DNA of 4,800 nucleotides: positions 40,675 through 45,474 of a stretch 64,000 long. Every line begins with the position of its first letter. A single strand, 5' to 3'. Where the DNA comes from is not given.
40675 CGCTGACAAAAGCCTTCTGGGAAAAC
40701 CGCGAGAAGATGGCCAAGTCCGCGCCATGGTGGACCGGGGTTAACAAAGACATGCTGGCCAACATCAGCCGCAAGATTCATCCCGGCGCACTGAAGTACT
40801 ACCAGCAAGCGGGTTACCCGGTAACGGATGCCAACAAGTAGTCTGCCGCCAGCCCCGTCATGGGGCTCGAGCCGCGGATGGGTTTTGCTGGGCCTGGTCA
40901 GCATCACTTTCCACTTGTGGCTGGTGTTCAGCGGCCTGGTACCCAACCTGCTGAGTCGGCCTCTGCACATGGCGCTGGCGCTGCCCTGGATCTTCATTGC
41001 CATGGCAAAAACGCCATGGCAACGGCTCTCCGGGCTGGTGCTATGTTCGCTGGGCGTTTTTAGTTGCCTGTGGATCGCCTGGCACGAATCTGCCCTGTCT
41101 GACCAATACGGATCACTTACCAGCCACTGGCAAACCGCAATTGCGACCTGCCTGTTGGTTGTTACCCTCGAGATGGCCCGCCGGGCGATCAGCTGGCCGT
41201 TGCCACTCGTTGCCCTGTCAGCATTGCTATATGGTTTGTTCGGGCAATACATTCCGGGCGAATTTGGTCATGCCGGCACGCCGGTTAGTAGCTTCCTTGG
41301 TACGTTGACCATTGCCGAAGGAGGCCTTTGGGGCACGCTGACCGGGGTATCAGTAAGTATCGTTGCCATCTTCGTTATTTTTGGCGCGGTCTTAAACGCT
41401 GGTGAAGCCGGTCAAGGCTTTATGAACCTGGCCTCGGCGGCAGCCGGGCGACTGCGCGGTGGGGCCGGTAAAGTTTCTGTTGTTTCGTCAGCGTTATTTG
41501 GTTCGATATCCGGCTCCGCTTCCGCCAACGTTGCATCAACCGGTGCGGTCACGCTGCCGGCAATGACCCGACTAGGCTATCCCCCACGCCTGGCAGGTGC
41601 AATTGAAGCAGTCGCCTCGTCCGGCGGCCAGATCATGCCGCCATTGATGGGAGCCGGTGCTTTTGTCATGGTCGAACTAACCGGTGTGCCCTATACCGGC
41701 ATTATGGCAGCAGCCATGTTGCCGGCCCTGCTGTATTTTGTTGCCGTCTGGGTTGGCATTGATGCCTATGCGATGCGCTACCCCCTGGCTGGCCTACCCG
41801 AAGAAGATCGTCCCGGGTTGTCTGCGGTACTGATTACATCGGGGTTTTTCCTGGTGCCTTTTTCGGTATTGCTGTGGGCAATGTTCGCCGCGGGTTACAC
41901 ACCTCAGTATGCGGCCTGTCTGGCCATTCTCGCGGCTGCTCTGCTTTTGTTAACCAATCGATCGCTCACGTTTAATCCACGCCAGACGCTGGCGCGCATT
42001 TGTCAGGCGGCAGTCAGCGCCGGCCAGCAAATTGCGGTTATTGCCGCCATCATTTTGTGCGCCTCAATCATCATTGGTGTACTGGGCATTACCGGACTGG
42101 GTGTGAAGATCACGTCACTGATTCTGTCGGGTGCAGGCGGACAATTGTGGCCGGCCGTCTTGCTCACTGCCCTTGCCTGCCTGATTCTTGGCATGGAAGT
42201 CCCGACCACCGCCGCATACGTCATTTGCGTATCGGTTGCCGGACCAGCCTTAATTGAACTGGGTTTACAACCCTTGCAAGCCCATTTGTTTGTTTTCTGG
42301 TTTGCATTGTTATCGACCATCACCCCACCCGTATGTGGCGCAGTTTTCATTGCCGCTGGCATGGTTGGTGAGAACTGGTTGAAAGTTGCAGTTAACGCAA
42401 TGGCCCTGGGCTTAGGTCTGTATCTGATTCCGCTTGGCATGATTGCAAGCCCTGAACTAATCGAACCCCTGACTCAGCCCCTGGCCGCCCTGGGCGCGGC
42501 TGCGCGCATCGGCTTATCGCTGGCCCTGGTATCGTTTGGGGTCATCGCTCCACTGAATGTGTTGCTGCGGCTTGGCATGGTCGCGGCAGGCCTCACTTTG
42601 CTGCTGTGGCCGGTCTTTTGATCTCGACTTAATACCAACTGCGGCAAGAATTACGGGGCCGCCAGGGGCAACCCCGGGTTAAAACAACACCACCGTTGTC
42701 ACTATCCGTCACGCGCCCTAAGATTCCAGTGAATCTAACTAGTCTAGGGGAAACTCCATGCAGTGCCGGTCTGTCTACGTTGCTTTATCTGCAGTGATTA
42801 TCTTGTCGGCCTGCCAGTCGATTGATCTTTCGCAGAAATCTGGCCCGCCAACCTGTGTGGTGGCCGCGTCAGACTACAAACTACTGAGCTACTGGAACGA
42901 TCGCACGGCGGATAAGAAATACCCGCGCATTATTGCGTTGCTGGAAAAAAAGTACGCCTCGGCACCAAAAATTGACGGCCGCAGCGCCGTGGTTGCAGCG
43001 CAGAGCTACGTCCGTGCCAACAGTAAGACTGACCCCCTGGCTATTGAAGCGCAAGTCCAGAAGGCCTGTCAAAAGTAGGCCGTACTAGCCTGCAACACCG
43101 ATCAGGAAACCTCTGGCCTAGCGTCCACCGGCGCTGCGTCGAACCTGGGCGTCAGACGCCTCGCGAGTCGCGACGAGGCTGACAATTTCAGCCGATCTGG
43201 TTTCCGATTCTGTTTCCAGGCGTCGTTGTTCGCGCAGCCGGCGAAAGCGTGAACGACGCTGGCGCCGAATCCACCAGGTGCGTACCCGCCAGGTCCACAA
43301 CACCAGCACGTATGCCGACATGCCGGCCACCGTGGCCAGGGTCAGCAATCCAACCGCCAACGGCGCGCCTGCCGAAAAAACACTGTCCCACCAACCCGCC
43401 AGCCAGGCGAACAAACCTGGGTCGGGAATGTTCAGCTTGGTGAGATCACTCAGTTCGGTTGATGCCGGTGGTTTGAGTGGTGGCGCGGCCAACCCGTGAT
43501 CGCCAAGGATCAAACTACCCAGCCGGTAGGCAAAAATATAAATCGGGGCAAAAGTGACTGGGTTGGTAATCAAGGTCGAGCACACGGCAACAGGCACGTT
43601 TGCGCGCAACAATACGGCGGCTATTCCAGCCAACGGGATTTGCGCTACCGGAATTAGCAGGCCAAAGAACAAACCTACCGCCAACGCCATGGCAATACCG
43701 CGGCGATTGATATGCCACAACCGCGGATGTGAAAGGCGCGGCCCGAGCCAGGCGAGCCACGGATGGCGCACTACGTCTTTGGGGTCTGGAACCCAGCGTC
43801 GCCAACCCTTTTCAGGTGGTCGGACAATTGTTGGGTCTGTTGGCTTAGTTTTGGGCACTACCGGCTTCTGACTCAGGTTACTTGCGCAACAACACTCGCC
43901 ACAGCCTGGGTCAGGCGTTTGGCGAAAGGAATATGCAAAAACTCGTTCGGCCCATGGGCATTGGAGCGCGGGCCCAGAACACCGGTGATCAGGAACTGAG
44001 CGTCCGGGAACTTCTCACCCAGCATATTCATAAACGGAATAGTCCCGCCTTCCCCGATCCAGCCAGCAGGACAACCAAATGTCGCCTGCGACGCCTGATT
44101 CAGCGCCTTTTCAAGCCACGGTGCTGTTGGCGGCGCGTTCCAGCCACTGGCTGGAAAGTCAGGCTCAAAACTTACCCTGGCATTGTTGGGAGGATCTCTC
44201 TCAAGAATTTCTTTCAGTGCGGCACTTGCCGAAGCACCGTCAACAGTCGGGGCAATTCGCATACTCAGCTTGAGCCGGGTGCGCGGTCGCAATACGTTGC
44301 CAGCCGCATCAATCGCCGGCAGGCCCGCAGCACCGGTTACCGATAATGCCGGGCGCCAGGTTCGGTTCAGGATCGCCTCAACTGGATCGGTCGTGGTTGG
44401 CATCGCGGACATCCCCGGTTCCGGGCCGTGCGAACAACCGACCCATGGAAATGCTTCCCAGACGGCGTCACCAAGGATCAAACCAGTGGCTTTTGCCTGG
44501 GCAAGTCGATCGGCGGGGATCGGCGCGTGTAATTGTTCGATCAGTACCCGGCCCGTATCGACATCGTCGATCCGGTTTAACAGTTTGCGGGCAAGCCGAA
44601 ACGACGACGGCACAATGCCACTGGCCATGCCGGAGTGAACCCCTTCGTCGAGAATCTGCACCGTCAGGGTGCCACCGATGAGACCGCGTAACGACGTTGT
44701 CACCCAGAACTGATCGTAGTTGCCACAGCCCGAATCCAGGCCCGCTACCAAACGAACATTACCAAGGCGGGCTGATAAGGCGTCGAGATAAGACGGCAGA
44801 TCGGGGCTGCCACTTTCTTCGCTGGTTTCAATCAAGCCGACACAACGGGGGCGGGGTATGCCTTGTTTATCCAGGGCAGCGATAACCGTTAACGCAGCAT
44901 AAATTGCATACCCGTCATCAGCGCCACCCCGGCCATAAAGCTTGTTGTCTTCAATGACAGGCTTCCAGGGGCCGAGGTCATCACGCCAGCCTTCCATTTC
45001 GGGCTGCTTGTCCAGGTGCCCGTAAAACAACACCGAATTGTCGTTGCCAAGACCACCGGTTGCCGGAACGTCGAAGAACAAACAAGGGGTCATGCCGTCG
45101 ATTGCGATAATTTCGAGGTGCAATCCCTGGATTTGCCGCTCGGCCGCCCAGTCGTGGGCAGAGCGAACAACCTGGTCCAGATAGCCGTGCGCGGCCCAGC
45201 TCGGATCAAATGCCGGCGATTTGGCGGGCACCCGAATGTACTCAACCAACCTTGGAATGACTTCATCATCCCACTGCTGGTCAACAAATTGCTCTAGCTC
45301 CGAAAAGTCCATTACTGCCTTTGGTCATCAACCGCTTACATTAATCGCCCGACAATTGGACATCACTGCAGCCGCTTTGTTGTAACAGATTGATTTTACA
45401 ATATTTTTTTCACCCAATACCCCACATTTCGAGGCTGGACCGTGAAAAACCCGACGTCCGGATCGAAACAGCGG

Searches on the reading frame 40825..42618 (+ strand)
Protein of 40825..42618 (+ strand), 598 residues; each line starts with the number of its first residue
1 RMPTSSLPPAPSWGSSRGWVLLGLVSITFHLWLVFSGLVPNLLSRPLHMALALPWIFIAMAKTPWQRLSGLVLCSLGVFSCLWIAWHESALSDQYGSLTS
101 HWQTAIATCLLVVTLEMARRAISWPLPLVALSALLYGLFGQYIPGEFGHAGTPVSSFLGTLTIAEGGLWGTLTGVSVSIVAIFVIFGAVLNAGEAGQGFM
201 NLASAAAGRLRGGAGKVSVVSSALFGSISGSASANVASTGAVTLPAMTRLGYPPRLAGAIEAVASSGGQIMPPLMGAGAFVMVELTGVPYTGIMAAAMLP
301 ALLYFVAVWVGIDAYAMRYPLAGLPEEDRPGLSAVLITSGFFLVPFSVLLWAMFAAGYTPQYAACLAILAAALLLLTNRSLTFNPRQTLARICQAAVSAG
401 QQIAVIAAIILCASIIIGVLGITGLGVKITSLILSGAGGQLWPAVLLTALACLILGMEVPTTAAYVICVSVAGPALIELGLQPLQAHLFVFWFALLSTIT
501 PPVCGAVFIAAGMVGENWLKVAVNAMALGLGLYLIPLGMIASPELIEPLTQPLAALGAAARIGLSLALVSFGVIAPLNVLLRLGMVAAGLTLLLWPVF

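Call 79: search_protein_families(library=pfam, proteins=[window:40825-42618:+], max_evalue=0.00001)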
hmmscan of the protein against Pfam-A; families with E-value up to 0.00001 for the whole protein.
window:40825-42618:+ (598 aa): 1 family
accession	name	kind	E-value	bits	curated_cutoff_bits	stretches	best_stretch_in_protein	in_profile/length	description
PF06808.19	DctM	-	2.8e-78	264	23.8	1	111-546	3-405/413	Tripartite ATP-independent periplasmic transporter, DctM component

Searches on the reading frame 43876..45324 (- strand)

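Call 79: search_protein_families(library=pfam, proteins=[window:43876-45324:-], max_evalue=0.00001)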
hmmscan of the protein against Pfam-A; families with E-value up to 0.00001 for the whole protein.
window:43876-45324:- (483 aa): 2 families
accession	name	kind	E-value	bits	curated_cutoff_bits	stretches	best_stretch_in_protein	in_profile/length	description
PF01546.33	Peptidase_M20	-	1.2e-19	71.5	24.6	1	99-479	1-204/206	Peptidase family M20/M25/M40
PF07687.19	M20_dimer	-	1.5e-07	31.8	21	1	211-380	2-105/107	Peptidase dimerisation domain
